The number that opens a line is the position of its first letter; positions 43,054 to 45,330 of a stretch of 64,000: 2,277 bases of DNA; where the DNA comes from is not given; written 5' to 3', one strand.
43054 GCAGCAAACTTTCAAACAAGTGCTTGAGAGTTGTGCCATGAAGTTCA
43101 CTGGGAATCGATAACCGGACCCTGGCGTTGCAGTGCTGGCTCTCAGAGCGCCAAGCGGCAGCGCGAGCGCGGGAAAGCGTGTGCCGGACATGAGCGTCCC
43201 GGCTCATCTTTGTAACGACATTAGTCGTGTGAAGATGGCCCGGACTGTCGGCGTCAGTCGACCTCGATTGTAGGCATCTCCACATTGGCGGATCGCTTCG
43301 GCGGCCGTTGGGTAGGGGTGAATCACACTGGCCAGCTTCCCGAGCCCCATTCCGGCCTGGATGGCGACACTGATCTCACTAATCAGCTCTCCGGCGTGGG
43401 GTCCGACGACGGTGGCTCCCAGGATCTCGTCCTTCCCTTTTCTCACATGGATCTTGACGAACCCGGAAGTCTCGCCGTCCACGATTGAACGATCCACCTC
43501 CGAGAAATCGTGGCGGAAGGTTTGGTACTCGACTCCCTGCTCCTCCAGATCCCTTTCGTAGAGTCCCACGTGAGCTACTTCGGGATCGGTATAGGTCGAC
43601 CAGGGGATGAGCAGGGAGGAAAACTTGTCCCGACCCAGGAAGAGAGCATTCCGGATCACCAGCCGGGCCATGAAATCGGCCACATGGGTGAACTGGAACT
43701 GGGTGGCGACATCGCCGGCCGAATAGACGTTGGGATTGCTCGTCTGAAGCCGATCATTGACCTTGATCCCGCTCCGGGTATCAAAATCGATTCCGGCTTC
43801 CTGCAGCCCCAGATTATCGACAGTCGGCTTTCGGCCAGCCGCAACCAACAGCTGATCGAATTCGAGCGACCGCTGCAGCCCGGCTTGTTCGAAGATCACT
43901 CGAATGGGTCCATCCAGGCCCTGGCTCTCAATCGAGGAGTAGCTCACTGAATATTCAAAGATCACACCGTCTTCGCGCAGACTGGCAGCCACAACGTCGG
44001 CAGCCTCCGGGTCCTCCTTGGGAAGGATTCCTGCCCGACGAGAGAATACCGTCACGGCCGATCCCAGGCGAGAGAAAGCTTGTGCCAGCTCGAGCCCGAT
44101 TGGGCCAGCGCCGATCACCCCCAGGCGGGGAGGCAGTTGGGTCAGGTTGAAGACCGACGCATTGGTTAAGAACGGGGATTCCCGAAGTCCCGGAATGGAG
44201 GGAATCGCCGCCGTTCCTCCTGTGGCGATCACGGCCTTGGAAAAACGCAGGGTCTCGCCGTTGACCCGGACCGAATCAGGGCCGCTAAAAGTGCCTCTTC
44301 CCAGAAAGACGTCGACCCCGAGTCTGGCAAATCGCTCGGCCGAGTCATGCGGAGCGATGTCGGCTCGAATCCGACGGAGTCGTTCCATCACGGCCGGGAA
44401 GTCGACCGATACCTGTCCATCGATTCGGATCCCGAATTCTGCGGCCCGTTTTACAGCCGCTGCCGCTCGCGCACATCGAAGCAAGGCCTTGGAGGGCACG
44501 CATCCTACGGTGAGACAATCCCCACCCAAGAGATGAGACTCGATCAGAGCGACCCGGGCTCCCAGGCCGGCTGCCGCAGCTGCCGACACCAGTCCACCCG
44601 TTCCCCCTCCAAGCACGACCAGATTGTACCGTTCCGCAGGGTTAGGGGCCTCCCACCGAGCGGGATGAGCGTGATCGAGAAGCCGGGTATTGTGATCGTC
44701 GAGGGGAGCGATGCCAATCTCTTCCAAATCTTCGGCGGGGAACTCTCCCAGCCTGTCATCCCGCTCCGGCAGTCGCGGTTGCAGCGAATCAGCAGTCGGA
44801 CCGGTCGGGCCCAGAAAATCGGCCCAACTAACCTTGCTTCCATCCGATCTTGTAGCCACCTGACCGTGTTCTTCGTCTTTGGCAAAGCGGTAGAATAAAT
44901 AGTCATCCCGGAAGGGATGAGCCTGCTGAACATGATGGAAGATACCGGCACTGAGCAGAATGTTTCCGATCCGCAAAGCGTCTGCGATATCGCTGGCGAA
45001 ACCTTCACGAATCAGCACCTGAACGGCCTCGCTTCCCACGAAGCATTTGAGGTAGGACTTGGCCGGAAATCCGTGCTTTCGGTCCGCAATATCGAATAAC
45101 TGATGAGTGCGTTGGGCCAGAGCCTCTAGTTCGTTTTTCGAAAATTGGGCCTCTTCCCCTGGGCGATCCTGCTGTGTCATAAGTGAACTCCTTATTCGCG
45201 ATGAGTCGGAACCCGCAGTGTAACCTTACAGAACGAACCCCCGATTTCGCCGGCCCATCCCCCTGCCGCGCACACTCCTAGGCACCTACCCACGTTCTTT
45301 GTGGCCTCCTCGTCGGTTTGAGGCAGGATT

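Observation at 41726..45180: DEP-domain::flavoprotein disulfide reductase fusion next to a split ComDE-like TPP decarboxylase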

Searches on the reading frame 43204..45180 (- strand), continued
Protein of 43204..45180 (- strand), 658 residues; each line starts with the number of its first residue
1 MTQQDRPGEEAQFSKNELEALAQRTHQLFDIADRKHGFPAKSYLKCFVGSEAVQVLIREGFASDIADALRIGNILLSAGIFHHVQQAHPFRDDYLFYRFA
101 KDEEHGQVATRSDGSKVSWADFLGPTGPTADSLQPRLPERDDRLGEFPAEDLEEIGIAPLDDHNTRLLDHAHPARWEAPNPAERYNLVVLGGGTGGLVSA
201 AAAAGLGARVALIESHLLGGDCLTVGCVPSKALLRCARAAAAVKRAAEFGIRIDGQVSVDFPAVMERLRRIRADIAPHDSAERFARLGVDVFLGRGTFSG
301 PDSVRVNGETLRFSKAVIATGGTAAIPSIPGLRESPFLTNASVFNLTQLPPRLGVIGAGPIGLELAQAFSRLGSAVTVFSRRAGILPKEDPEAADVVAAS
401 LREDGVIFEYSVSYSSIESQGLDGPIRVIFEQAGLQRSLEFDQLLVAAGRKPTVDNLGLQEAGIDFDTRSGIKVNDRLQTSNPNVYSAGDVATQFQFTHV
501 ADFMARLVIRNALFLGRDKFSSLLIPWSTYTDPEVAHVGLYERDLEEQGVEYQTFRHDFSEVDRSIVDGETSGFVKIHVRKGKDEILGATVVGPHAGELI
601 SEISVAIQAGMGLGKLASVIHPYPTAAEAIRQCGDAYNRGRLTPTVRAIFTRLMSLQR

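Call 55: predict_structure(alignment_id=A2)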
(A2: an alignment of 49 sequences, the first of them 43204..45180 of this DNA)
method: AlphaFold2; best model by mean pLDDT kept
length: 658 residues; sequences in the alignment: 49
mean_pLDDT: 58.2   pTM: 0.51
mean pLDDT of the five models: 58.2, 56.6, 54.2, 51.0, 42.9
residues with pLDDT >= 90: 40; 70-90: 180; 50-70: 172; < 50: 266
segments of 3 or more residues with pLDDT < 50: 2-13, 24-49, 77-111, 114-176, 192-246, 270-284, 321-324, 489-533
pLDDT, mean of each block of 10 residues (from residue 1): 41 48 44 31 43 56 63 51 36 34 31 41 28 27 36 33 33 45 70 45 32 31 36 39 45 54 54 41 50 74 84 71 62 77 65 85 72 86 73 77 86 90 83 92 77 69 75 63 68 34 41 37 44 62 79 87 64 84 81 65 63 66 69 79 74 67
secondary structure, 60 per line:
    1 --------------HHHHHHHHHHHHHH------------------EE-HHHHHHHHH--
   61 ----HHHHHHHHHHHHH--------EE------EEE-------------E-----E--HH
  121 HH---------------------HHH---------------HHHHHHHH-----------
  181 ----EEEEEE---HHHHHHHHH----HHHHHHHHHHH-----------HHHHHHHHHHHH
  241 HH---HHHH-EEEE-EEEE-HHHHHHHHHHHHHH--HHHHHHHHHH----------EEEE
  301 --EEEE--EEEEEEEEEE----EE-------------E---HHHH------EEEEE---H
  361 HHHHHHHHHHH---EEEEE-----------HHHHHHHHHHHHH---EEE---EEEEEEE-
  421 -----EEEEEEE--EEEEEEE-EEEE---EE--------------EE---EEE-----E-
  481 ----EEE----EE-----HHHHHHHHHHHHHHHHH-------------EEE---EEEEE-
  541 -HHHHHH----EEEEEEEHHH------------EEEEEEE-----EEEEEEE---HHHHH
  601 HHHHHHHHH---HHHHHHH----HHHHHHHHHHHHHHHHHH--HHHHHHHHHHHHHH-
elements in order (helices of 4 or more, strands of 3 or more residues): H15-28 H50-58 H65-77 E94-96 H119-122 H162-169 E185-190 H194-202 H207-217 H229-242 H246-249 E251-254 E256-259 H261-274 H277-286 E297-300 E303-306 E309-318 H342-345 E352-356 H360-371 E375-379 H391-403 E407-409 E413-419 E426-432 E435-441 E443-446 E471-473 E485-487 H499-515 E529-531 E535-539 H542-547 E552-558 E574-580 E586-592 H596-609 H613-619 H624-641 H644-657
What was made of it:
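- On DEP domain (Pfam PF00610): The AlphaFold2 model had pLDDT 31-63 in this region (call 55) and was not used.
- The AlphaFold model was poor (mean pLDDT 58; 31-63 in the DEP region; call 55). No structural model is available (call 55).
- Tried and rejected: Mean pLDDT was 58 and the DEP, linker and FAD regions were below 50 (call 55).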

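Call 69: search_protein_families(library=pfam, proteins=[L013:3049-4509:+, L029:3404-3868:+, L014:2555-3049:-, L050:536-2551:+, L020:5985-6653:-, L025:3137-4150:-, L020:12011-13042:-, L020:1810-3108:+, L020:3284-3973:+, L020:4271-5302:+], max_evalue=0.00001)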
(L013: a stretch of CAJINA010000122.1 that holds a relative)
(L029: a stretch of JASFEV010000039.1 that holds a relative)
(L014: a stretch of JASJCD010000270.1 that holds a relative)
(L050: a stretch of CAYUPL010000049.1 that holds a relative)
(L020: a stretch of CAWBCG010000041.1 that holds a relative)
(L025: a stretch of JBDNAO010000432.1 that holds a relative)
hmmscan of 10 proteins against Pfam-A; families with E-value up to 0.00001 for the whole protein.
L013:3049-4509:+ (486 aa): 2 families
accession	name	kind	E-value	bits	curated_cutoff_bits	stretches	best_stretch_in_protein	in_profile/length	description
PF02781.21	G6PD_C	-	7.6e-108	360.5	27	1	191-477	2-296/296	Glucose-6-phosphate dehydrogenase, C-terminal domain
PF00479.28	G6PD_N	-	3.6e-61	207.4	22.1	1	10-188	1-183/183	Glucose-6-phosphate dehydrogenase, NAD binding domain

L029:3404-3868:+ (154 aa): 1 family
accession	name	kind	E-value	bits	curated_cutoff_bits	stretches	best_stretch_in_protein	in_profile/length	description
PF04945.19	YHS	-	9.1e-07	29.2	30.3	1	47-92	1-46/47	YHS domain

L014:2555-3049:- (164 aa): 0 families

L050:536-2551:+ (671 aa): 4 families
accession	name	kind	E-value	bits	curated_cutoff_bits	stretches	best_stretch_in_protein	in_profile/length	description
PF06202.20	GDE_C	-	4.8e-131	437.5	21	1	286-647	2-365/367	Amylo-alpha-1,6-glucosidase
PF12439.13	GDE_N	-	9.9e-76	254.5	27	1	24-240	1-217/219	Glycogen debranching enzyme N terminal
PF22422.2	MGH1-like_GH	-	6.4e-14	52.7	27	1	335-629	28-343/356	Mannosylglycerate hydrolase MGH1-like glycoside hydrolase domain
PF17389.8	Bac_rhamnosid6H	-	3.6e-07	30.2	24.5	1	311-509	44-219/339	Bacterial alpha-L-rhamnosidase 6 hairpin glycosidase domain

L020:5985-6653:- (222 aa): 1 family
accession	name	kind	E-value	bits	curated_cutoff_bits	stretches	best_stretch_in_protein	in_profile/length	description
PF09837.15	DUF2064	-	2e-32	112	25.8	1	51-171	4-120/120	Uncharacterized protein conserved in bacteria (DUF2064)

L025:3137-4150:- (337 aa): 0 families

L020:12011-13042:- (343 aa): 1 family
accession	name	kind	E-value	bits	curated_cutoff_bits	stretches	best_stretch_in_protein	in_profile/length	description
PF01636.29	APH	-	1.4e-16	61.4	23.2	1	33-261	2-223/239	Phosphotransferase enzyme family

L020:1810-3108:+ (432 aa): 2 families
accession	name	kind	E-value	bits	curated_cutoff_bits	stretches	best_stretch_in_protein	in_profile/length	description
PF01053.26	Cys_Met_Meta_PP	-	4.8e-138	460.3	27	1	10-425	2-381/381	Cys/Met metabolism PLP-dependent enzyme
PF01041.23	DegT_DnrJ_EryC1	-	2.3e-06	27.5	19.8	1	61-184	22-145/360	DegT/DnrJ/EryC1/StrS aminotransferase family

L020:3284-3973:+ (229 aa): 2 families
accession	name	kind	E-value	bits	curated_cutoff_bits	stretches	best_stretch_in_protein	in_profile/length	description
PF06026.20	Rib_5-P_isom_A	-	1.8e-62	210.4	26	1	54-222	2-172/173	Ribose 5-phosphate isomerase A (phosphoriboisomerase A)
PF00455.28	DeoRC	-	7.8e-07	29.6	31.8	0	6-42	4-40/160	DeoR C terminal sensor domain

L020:4271-5302:+ (343 aa): 3 families
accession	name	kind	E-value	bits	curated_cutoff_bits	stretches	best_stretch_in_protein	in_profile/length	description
PF01343.23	Peptidase_S49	-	1.4e-44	152.2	24.9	1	130-280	3-153/154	Peptidase family S49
PF25145.1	NfeD1b_N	-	2.5e-08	34.2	40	1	70-171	8-97/189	NfeD1b, N-terminal domain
PF00574.28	CLP_protease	-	3.8e-07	30.6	20.2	0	83-154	28-95/182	Clp protease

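Call 71: find_encoding_contigs(protein=P0392, flank=4000, max_places=3)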
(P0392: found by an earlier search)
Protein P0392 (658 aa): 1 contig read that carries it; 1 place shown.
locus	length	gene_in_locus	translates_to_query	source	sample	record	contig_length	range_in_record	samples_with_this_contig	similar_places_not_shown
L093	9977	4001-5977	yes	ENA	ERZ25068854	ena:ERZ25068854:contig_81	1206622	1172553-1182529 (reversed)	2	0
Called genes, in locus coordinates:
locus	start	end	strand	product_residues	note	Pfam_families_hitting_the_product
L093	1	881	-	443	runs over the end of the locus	PF12704:MacB_PCD, PF02687:FtsX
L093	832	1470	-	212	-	-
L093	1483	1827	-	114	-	PF03551:PadR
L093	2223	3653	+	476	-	PF13701:DDE_Tnp_1_4, PF01609:DDE_Tnp_1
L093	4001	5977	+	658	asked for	PF00610:DEP, PF03486:HI0933_like (faint), PF07992:Pyr_redox_2, PF00070:Pyr_redox, PF02852:Pyr_redox_dim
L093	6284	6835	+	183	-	PF02776:TPP_enzyme_N (weak)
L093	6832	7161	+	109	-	PF02775:TPP_enzyme_C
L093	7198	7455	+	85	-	-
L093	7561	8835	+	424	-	PF01409:tRNA-synt_2d (faint), PF13393:tRNA-synt_His, PF00152:tRNA-synt_2 (faint), PF00587:tRNA-synt_2b, PF13393:tRNA-synt_His (weak), PF03129:HGTP_anticodon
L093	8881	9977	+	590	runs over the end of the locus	PF01336:tRNA_anti-codon, PF00152:tRNA-synt_2, PF02938:GAD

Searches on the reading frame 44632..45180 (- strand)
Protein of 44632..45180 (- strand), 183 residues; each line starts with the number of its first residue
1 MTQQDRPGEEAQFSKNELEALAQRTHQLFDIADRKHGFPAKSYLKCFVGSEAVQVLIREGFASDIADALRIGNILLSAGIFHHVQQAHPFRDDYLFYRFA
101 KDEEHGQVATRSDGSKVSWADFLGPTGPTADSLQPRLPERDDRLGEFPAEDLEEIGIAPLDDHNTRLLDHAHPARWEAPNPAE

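Call 14: search_solved_structures(query=window:44632-45180:-, max_evalue=1, show_alignments=3)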
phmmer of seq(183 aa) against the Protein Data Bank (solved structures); distinct sequences matched with E-value up to 1: 26.
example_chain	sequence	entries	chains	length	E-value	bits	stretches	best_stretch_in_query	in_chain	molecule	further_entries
7dkl_A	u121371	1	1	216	5.2e-19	72.1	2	19-103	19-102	DEP domain-containing mTOR-interacting protein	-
7ped_B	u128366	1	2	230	6.7e-19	71.8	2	19-103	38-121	DEP domain-containing mTOR-interacting protein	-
7owg_O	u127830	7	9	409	4.4e-18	69.1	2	19-103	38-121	DEP domain-containing mTOR-interacting protein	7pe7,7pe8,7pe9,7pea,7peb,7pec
8tua_A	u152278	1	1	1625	6.3e-17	65.4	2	41-103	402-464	Phosphatidylinositol 3,4,5-trisphosphate-dependent Rac exchanger 1 protein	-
6pcv_A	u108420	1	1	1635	6.4e-17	65.3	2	41-103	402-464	Phosphatidylinositol (3,4,5) trisphosphate-dependent Rac exchanger 1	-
7syf_A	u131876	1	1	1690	7e-17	65.2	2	41-103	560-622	Phosphatidylinositol 3,4,5-trisphosphate-dependent Rac exchanger 1 protein,Endolysin chime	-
9zq7_A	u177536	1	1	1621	8.5e-15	58.4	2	31-103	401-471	Phosphatidylinositol 3,4,5-trisphosphate-dependent Rac exchanger 2 protein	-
6vsk_A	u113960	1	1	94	2.9e-09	40.4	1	33-103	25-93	Phosphatidylinositol 3,4,5-trisphosphate-dependent Rac exchanger 1 protein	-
1o7f_A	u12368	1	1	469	3.5e-09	40.1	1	31-106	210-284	CAMP-DEPENDENT RAP1 GUANINE-NUCLEOTIDE EXCHANGE FACTOR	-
2byv_E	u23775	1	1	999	1.1e-08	38.5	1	31-106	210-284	RAP GUANINE NUCLEOTIDE EXCHANGE FACTOR 4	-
4f7z_A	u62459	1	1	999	1.1e-08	38.5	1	31-106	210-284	Rap guanine nucleotide exchange factor 4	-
9jbj_A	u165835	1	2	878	2.3e-08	37.5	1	39-102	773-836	Lysosomal cholesterol signaling protein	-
9jbf_A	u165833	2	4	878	2.3e-08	37.5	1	39-102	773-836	Lysosomal cholesterol signaling protein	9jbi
9jbe_A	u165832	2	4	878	2.3e-08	37.5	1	39-102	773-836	Lysosomal cholesterol signaling protein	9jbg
8u5c_E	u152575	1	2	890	2.3e-08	37.5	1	39-102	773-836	Integral membrane protein GPR155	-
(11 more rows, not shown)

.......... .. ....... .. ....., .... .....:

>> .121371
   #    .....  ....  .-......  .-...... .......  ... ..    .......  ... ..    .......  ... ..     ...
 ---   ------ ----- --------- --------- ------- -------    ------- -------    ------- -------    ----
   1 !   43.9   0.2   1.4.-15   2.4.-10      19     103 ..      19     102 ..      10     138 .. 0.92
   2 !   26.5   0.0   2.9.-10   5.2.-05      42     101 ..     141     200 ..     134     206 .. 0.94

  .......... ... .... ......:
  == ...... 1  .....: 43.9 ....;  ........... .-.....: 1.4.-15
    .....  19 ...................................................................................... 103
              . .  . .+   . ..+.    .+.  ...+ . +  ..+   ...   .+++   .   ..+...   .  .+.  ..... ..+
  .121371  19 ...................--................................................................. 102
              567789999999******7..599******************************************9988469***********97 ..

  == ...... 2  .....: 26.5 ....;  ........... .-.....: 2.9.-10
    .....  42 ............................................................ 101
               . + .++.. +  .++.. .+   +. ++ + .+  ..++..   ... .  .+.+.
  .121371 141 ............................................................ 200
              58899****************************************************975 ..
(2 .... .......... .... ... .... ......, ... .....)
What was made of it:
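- On DEP domain (Pfam PF00610): DEPTOR 7dkl E=5e-19; P-Rex1 6e-17; Epac2 3.5e-9; GPR155 2e-8 (call 14).
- Closest known: Eukaryotic DEP domains. Same: Direct sequence similarity over about 85 residues (E down to 5e-19), including the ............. hairpin region and the C-terminal LFYRF strand (call 14).
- Checked: (3) phmmer of aa 1-183 against PDB sequences hits DEPTOR DEP1 (E=5e-19), P-Rex1, Epac2, GPR155/LYCHOS, Iml1 and RGS7 (call 14).
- DEP hits to solved DEP domains (call 14). Eukaryotic DEP domains also dock to proteins, as in the DEPTOR-mTOR and RGS-GPCR structures listed in call 14.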

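Call 24: search_protein_representatives(protein=window:44737-45180:-)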
Query: 148 residues. Proteins with E-value up to 0.001 (for the whole library): 1997; up to 1e-10: 552; up to 1e-30: 54. The best 150 are listed.
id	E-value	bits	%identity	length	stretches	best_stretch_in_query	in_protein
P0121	9.0e-65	233.4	37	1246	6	15-104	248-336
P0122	1.4e-59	216.5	31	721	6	17-133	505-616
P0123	1.3e-58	213.4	34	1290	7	30-110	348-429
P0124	2.1e-58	212.7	35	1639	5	12-101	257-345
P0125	7.2e-57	207.7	33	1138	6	25-113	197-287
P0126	1.3e-54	200.4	33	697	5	18-105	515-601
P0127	2.9e-53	196.0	35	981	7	30-105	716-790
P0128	4.0e-53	195.6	36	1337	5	24-122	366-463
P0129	1.7e-50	187.1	35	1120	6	38-108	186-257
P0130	1.4e-48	180.9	35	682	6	15-111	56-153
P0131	3.1e-48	179.7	35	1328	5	19-102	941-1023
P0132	5.3e-47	175.7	35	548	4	33-112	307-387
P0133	8.0e-47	175.2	33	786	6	33-119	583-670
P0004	1.7e-46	174.1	57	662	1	1-146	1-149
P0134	8.2e-46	171.9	32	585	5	18-114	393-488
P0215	8.0e-23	97.3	39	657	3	32-100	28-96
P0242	1.1e-20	90.4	46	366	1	30-140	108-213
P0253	3.4e-20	88.8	41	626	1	17-141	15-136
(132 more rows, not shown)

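Call 27: search_protein_families(library=pfam, proteins=[P0121, P0122, P0253, P0215, P0242], max_evalue=0.00001)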
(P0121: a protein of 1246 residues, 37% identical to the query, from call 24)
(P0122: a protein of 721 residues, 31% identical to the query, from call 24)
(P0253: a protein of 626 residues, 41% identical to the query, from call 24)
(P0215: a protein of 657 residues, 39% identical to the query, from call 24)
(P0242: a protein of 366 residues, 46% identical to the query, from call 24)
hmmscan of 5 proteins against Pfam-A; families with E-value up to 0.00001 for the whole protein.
P0121 (1246 aa): 1 family
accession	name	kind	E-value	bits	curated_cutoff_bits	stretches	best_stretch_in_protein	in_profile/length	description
PF00610.27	DEP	-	1.3e-111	365.1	32.7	6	261-331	1-72/72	Domain found in Dishevelled, Egl-10, and Pleckstrin (DEP)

P0122 (721 aa): 1 family
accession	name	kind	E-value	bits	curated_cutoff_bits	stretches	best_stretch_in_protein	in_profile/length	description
PF00610.27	DEP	-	6.4e-103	337.2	32.7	6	63-132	2-72/72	Domain found in Dishevelled, Egl-10, and Pleckstrin (DEP)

P0253 (626 aa): 5 families
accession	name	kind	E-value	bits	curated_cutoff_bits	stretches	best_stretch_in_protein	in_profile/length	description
PF07992.20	Pyr_redox_2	-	4.4e-53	181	26.1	1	177-511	1-282/291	Pyridine nucleotide-disulphide oxidoreductase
PF00610.27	DEP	-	2.1e-22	79.3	32.7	1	26-95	1-72/72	Domain found in Dishevelled, Egl-10, and Pleckstrin (DEP)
PF00070.33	Pyr_redox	-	3e-17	63.3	22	1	363-422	2-61/82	Pyridine nucleotide-disulphide oxidoreductase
PF01134.28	GIDA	-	3.8e-06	26.6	22.1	0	179-240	2-61/391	Glucose inhibited division protein A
PF01262.27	AlaDh_PNT_C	-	7.5e-06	26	23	0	179-208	31-60/214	Alanine dehydrogenase/PNT, C-terminal domain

P0215 (657 aa): 1 family
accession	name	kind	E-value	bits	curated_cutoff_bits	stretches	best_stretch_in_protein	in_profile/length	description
PF00610.27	DEP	-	1e-45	154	32.7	3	27-95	2-72/72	Domain found in Dishevelled, Egl-10, and Pleckstrin (DEP)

P0242 (366 aa): 2 families
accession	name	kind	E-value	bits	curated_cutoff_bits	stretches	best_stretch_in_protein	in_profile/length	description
PF00610.27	DEP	-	1.8e-22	79.5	32.7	1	106-175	1-72/72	Domain found in Dishevelled, Egl-10, and Pleckstrin (DEP)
PF07992.20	Pyr_redox_2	-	3.8e-11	43.4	26.1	1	256-342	1-60/291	Pyridine nucleotide-disulphide oxidoreductase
